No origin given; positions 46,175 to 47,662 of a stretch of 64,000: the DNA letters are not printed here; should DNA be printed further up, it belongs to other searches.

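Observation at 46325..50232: FkbH-ACP-O-methyltransferase-MaoC/SDR acyl-ACP branch embedded in the pse module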

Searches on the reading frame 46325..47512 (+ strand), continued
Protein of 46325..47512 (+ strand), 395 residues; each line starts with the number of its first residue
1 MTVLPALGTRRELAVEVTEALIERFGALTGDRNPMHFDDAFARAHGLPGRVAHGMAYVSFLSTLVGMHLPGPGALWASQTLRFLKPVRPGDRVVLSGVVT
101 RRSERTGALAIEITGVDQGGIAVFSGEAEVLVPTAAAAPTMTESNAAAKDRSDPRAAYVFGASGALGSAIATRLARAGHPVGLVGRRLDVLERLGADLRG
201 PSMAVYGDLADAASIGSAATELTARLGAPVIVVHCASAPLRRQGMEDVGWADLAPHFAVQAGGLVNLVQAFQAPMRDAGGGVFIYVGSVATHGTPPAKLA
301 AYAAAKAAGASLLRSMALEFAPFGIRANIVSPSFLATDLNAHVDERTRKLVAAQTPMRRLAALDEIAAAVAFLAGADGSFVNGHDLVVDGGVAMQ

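Call 36: find_encoding_contigs(protein=P0157, flank=10000, max_places=1)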
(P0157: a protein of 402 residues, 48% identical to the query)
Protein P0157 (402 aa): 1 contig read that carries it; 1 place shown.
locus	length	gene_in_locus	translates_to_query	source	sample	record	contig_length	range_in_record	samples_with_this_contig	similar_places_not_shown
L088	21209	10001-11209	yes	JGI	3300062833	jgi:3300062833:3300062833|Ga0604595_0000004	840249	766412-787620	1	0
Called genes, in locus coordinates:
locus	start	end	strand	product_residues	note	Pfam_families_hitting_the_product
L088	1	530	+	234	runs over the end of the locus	PF02348:CTP_transf_3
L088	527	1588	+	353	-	PF00571:CBS (weak), PF00483:NTP_transferase, PF12804:NTP_transf_3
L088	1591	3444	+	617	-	PF00664:ABC_membrane, PF00005:ABC_tran, PF13555:AAA_29 (weak), PF02463:SMC_N (faint), PF13304:AAA_21 (faint)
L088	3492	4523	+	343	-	PF00106:adh_short (weak), PF01073:3Beta_HSD, PF01370:Epimerase, PF02719:Polysacc_synt_2, PF04321:RmlD_sub_bind, PF05368:NmrA (weak), PF13460:NAD_binding_10, PF16363:GDP_Man_Dehyd, +2 more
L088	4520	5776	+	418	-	PF00155:Aminotran_1_2 (weak), PF01041:DegT_DnrJ_EryC1, PF01212:Beta_elim_lyase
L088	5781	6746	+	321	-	PF01408:GFO_IDH_MocA, PF02894:GFO_IDH_MocA_C, PF22725:GFO_IDH_MocA_C3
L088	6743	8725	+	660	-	-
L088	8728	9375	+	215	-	PF05711:TylF, PF13578:Methyltransf_24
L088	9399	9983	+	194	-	PF13302:Acetyltransf_3, PF13420:Acetyltransf_4 (weak)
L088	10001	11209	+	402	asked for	PF01575:MaoC_dehydratas, PF13452:FAS1_DH_region, PF00106:adh_short, PF01370:Epimerase, PF08659:KR, PF13561:adh_short_C2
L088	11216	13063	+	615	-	-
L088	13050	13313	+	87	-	-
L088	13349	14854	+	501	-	-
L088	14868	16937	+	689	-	PF02348:CTP_transf_3, PF12804:NTP_transf_3, PF00202:Aminotran_3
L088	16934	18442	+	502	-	PF13302:Acetyltransf_3, PF00583:Acetyltransf_1 (weak)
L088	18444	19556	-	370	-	PF12715:Abhydrolase_7, PF22244:GCE_fung (faint), PF20434:BD-FAE (weak)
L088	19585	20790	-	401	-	PF13439:Glyco_transf_4, PF13579:Glyco_trans_4_4, PF00534:Glycos_transf_1, PF13692:Glyco_trans_1_4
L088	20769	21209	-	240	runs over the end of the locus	PF08889:WbqC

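Call 37: find_encoding_contigs(protein=P0165, flank=10000, max_places=1)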
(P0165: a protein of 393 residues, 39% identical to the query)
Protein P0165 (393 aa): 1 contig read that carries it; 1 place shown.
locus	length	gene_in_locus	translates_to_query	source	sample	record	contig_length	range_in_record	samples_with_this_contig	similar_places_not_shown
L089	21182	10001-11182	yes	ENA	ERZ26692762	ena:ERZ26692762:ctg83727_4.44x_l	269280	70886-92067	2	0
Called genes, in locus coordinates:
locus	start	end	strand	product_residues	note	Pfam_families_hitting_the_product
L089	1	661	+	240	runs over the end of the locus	PF02348:CTP_transf_3, PF12804:NTP_transf_3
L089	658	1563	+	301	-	-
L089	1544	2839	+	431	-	PF01041:DegT_DnrJ_EryC1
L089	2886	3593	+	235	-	PF02348:CTP_transf_3, PF12804:NTP_transf_3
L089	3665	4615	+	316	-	PF01408:GFO_IDH_MocA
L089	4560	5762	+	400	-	-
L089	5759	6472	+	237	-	PF00551:Formyl_trans_N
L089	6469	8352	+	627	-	PF00664:ABC_membrane, PF00005:ABC_tran, PF02463:SMC_N (faint), PF13555:AAA_29 (faint), PF13304:AAA_21 (weak)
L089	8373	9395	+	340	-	PF01073:3Beta_HSD, PF01370:Epimerase, PF02719:Polysacc_synt_2, PF04321:RmlD_sub_bind, PF07993:NAD_binding_4 (faint), PF16363:GDP_Man_Dehyd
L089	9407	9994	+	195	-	PF13302:Acetyltransf_3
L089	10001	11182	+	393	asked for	PF01575:MaoC_dehydratas, PF13452:FAS1_DH_region, PF00106:adh_short, PF01370:Epimerase (faint), PF08659:KR, PF13561:adh_short_C2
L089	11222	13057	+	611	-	-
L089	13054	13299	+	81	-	-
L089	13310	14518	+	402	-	PF01041:DegT_DnrJ_EryC1, PF00155:Aminotran_1_2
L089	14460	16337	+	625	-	-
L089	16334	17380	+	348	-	PF04101:Glyco_tran_28_C (weak)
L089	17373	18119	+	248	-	PF02348:CTP_transf_3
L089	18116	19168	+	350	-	PF03102:NeuB, PF08666:SAF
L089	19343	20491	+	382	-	PF00202:Aminotran_3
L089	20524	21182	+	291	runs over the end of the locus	PF00685:Sulfotransfer_1 (faint), PF13469:Sulfotransfer_3 (weak)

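Call 38: search_protein_families(library=pfam, proteins=[L087:13272-15122:+, L089:14460-16337:+, L088:6743-8725:+, L088:13349-14854:+, L089:4560-5762:+], max_evalue=1)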
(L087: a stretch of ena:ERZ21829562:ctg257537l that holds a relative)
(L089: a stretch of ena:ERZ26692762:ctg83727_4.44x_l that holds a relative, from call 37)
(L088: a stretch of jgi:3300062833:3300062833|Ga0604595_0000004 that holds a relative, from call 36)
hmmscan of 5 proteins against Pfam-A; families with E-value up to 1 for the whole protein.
L087:13272-15122:+ (616 aa): 0 families

L089:14460-16337:+ (625 aa): 0 families

L088:6743-8725:+ (660 aa): 0 families

L088:13349-14854:+ (501 aa): 0 families

L089:4560-5762:+ (400 aa): 3 families
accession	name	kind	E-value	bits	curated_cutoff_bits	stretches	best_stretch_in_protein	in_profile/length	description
PF13439.12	Glyco_transf_4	-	3.5e-05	24.3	28.5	1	36-174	3-162/170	Glycosyltransferase Family 4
PF04007.18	DUF354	-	0.095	12.2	22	1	238-328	201-288/349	Protein of unknown function (DUF354)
PF02350.25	Epimerase_2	-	0.098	11.9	30.6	0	148-196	124-173/347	UDP-N-acetylglucosamine 2-epimerase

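Call 50: search_protein_representatives(alignment_id=A2)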
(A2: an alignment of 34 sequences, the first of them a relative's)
Query: 34 sequences, 396 profile positions. Proteins with E-value up to 0.001 (for the whole library): 615502; up to 1e-10: 266590; up to 1e-30: 44543. The best 150 are listed.
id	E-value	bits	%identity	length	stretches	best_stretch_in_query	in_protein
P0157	5.0e-161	552.7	-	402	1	1-396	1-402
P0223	8.3e-161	552.0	-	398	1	4-396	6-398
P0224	1.2e-149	515.2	-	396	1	1-395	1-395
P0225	5.3e-145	500.0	-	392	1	5-395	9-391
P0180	5.7e-143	493.3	-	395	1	2-395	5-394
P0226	1.1e-137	475.9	-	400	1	3-395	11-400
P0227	1.1e-137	475.8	-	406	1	2-395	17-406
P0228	1.7e-134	465.4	-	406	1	2-395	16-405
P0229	2.2e-132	458.4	-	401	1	1-395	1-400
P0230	1.5e-131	455.7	-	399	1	3-395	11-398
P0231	1.6e-130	452.3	-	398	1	3-395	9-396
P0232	2.3e-130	451.8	-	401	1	3-395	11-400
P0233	2.4e-130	451.7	-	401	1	2-395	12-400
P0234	5.8e-130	450.5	-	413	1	2-395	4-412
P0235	6.9e-130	450.2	-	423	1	3-395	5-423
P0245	1.1e-125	436.4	-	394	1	4-393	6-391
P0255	6.3e-119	414.1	-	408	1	3-395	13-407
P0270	1.1e-113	396.9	-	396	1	3-393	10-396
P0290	6.2e-109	381.2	-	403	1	9-395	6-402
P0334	5.3e-97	341.9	-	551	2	57-393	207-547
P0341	3.5e-94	332.7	-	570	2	59-393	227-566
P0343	1.4e-93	330.6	-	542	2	151-395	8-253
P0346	5.6e-93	328.7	-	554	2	57-393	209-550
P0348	2.3e-92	326.7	-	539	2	54-393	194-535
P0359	8.9e-90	318.1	-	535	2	151-393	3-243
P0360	1.1e-88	314.6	-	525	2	56-393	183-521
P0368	7.9e-87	308.4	-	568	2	46-393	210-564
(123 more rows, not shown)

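Call 51: search_protein_families(library=pfam, proteins=[P0334, P0341, P0346, P0348, P0360, P0343, P0359, P0368], max_evalue=0.001)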
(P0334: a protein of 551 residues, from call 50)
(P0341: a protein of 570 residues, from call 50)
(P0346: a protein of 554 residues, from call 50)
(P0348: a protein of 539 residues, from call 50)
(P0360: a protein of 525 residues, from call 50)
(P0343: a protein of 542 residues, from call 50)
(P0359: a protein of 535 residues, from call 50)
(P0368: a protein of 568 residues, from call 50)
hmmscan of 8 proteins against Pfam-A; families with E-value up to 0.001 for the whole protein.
P0334 (551 aa): 6 families
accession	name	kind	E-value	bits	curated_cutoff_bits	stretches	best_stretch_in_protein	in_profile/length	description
PF13561.12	adh_short_C2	-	3.2e-61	207.3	27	1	313-546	1-234/236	Enoyl-(Acyl carrier protein) reductase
PF00106.31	adh_short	-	3.1e-50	170.8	26.6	1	307-499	1-191/195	short chain dehydrogenase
PF01575.25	MaoC_dehydratas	-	6.4e-17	61.7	27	1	11-100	13-103/123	MaoC like domain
PF08659.16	KR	-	2.9e-12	47.3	22.6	1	309-460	3-152/180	KR domain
PF23441.1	SDR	-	1.8e-06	27.9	27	1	308-495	9-199/258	SDR-like rossmann domain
PF03061.28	4HBT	-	0.00017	22.3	20.6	0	62-99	21-57/79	Thioesterase superfamily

P0341 (570 aa): 5 families
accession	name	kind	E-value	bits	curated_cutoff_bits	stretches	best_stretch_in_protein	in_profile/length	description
PF13561.12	adh_short_C2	-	5.5e-59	200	27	1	332-565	1-234/236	Enoyl-(Acyl carrier protein) reductase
PF00106.31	adh_short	-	1.3e-51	175.3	26.6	1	326-517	1-190/195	short chain dehydrogenase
PF01575.25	MaoC_dehydratas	-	1.9e-16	60.3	27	1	21-122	16-118/123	MaoC like domain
PF08659.16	KR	-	3e-07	31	22.6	1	328-445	3-122/180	KR domain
PF23441.1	SDR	-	2.4e-06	27.6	27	1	324-515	6-200/258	SDR-like rossmann domain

P0346 (554 aa): 4 families
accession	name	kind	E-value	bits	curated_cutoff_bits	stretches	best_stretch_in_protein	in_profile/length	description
PF13561.12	adh_short_C2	-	8.9e-55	186.3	27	1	319-550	6-235/236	Enoyl-(Acyl carrier protein) reductase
PF00106.31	adh_short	-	1.8e-50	171.6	26.6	1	310-502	1-191/195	short chain dehydrogenase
PF01575.25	MaoC_dehydratas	-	4.7e-12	46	27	1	13-95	15-99/123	MaoC like domain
PF08659.16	KR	-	1.6e-10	41.7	22.6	1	312-473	3-162/180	KR domain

P0348 (539 aa): 5 families
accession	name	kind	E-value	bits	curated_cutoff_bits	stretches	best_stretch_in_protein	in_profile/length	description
PF13561.12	adh_short_C2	-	5.1e-58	196.9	27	1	301-535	1-235/236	Enoyl-(Acyl carrier protein) reductase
PF00106.31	adh_short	-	1.1e-50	172.3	26.6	1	295-486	1-190/195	short chain dehydrogenase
PF01575.25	MaoC_dehydratas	-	1.8e-14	53.8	27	1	3-83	16-97/123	MaoC like domain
PF08659.16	KR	-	3.7e-10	40.5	22.6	1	297-448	3-152/180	KR domain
PF23441.1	SDR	-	0.00043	20.2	27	1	297-483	10-199/258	SDR-like rossmann domain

P0360 (525 aa): 7 families
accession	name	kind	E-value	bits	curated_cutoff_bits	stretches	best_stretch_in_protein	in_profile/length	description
PF13561.12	adh_short_C2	-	2.4e-51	175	27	1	287-521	1-235/236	Enoyl-(Acyl carrier protein) reductase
PF00106.31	adh_short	-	9.8e-48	162.7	26.6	1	282-472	2-190/195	short chain dehydrogenase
PF01575.25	MaoC_dehydratas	-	3.7e-20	72.2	27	1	9-91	16-99/123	MaoC like domain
PF13452.11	FAS1_DH_region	-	2.4e-07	31.4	22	1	4-51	7-54/132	FAS1-like, dehydratase domain region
PF08659.16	KR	-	1.6e-05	25.3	22.6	1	284-383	4-105/180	KR domain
PF03061.28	4HBT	-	0.00013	22.7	20.6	0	183-229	16-59/79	Thioesterase superfamily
PF23441.1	SDR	-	0.00018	21.4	27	1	330-469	65-199/258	SDR-like rossmann domain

P0343 (542 aa): 5 families
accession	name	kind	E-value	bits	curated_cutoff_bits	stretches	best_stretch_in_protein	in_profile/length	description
PF13561.12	adh_short_C2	-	2.4e-123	410.7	27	2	19-252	6-236/236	Enoyl-(Acyl carrier protein) reductase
PF00106.31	adh_short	-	4.5e-106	353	26.6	2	12-197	3-188/195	short chain dehydrogenase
PF08659.16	KR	-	6.8e-22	78.7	22.6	2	13-173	4-164/180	KR domain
PF23441.1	SDR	-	2.4e-09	37.4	27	1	285-532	5-257/258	SDR-like rossmann domain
PF00107.32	ADH_zinc_N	-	0.00099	19.5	31.8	0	20-95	1-67/129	Zinc-binding dehydrogenase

P0359 (535 aa): 5 families
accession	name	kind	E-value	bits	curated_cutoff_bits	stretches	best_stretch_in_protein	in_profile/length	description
PF13561.12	adh_short_C2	-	4.1e-119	396.8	27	2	281-515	1-236/236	Enoyl-(Acyl carrier protein) reductase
PF00106.31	adh_short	-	1.1e-104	348.5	26.6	2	277-463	3-189/195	short chain dehydrogenase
PF08659.16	KR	-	4.8e-27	95.5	22.6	2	8-166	4-162/180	KR domain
PF01370.27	Epimerase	-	2.6e-10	40.6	20.9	1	277-411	1-116/240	NAD dependent epimerase/dehydratase family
PF02737.24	3HCDH_N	-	0.00044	20.7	22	0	6-58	2-50/180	3-hydroxyacyl-CoA dehydrogenase, NAD binding domain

P0368 (568 aa): 5 families
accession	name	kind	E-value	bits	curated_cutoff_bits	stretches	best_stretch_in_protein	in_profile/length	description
PF13561.12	adh_short_C2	-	1.2e-55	189.1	27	1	330-563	1-234/236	Enoyl-(Acyl carrier protein) reductase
PF00106.31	adh_short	-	1.7e-50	171.7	26.6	1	324-516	1-191/195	short chain dehydrogenase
PF01575.25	MaoC_dehydratas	-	3.8e-14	52.8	27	1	8-111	4-108/123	MaoC like domain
PF08659.16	KR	-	1.1e-11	45.4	22.6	1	326-490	3-165/180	KR domain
PF01370.27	Epimerase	-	0.0003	20.7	20.9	1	326-492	1-160/240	NAD dependent epimerase/dehydratase family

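Call 56: search_dna_similar(query=window:46325-47512:+, collection=plasmids, mode=protein, max_rows=30, max_evalue=1e-8)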
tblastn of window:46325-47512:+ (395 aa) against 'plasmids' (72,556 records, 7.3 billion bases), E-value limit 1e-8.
Records with a match: 295; places in all: 325; records where one place covers at least 80% of the query: 8.
Best place of each record, by identity: <60% 295.
By first word of the organism name: Rhizobium 60; Sinorhizobium 20; Rhodococcus 12; Klebsiella 12; Paracoccus 11; Azospirillum 11; Sphingobium 11; Streptomyces 10; Burkholderia 8; Novosphingobium 8; and 62 more.
By predicted mobility (MOB-suite, as given by PLSDB): non-mobilizable 180; conjugative 81; mobilizable 34.
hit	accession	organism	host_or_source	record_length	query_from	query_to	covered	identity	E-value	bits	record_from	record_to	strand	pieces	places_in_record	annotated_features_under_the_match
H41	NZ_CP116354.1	Streptomyces sp. HUAS 31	microorganism,rhizosphere soil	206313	17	391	89%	36.3%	3e-19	121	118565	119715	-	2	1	fabG: 3-oxoacyl-ACP reductase FabG | MaoC/PaaZ C-terminal domain-containing protein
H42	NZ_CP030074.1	Streptomyces cadmiisoli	Whole organism,soil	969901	17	391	95%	33.5%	3e-15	108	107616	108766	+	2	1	fabG: 3-oxoacyl-ACP reductase FabG | MaoC/PaaZ C-terminal domain-containing protein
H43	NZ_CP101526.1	Burkholderia arboris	mixed culture,soil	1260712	12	391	96%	29.0%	2e-11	74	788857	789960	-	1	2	none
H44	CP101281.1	Burkholderia sp. FXe9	bacteria,soil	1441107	12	391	96%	28.0%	8e-10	69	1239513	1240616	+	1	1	fabG: 3-oxoacyl-ACP reductase FabG | 3-alpha,7-alpha, 12-alpha-trihydroxy-5-beta-cholest-24-enoyl-CoA ...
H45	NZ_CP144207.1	Sinorhizobium chiapasense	mixed culture,rhizosphere soil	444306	17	394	89%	30.1%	5e-12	97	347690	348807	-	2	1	SDR family oxidoreductase | MaoC/PaaZ C-terminal domain-containing protein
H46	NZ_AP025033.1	Aureimonas sp. SA4125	-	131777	17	394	89%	29.8%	2e-14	105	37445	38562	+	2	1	SDR family NAD(P)-dependent oxidoreductase | MaoC/PaaZ C-terminal domain-containing protein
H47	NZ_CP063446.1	Novosphingobium sp. ES2-1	mixed culture,activated sludge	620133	98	391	74%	31.3%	6e-10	69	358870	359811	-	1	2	SDR family oxidoreductase | fumarylacetoacetate hydrolase family protein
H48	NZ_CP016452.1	Sinorhizobium sp. RAC02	Microbial isolate,Algal phycosphere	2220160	19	337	81%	28.7%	3e-14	82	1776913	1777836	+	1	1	none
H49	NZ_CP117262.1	Rhizobium tumorigenes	Rubus sp.,pure bacterial culture,Aerial ...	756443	128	394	68%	34.3%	7e-10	69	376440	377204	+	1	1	SDR family oxidoreductase | glucose 1-dehydrogenase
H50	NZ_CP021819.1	Sinorhizobium meliloti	Medicago truncatula,Single Cell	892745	137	394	65%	34.9%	6e-9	66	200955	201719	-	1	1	SDR family oxidoreductase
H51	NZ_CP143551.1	Burkholderia multivorans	Homo sapiens,bronchoalveolar lavage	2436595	135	394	66%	34.4%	6e-12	75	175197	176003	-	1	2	none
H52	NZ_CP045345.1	Labrenzia sp. THAF187b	pure culture,Surface of a polyethylene ...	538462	125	394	68%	32.9%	3e-10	70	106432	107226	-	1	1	dhbA: 2,3-dihydro-2,3-dihydroxybenzoate dehydrogenase | isochorismatase family protein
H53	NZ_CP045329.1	Labrenzia sp. THAF191b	pure culture,Surface of a polyethylene ...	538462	125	394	68%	32.9%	3e-10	70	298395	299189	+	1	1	dhbA: 2,3-dihydro-2,3-dihydroxybenzoate dehydrogenase | isochorismatase family protein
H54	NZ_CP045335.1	Labrenzia sp. THAF191a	pure culture,Surface of a polyethylene ...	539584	125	394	68%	32.9%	3e-10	70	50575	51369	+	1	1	dhbA: 2,3-dihydro-2,3-dihydroxybenzoate dehydrogenase | isochorismatase family protein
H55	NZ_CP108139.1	Streptomyces sp. NBC_00184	-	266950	152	394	62%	36.4%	4e-10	69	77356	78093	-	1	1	SDR family oxidoreductase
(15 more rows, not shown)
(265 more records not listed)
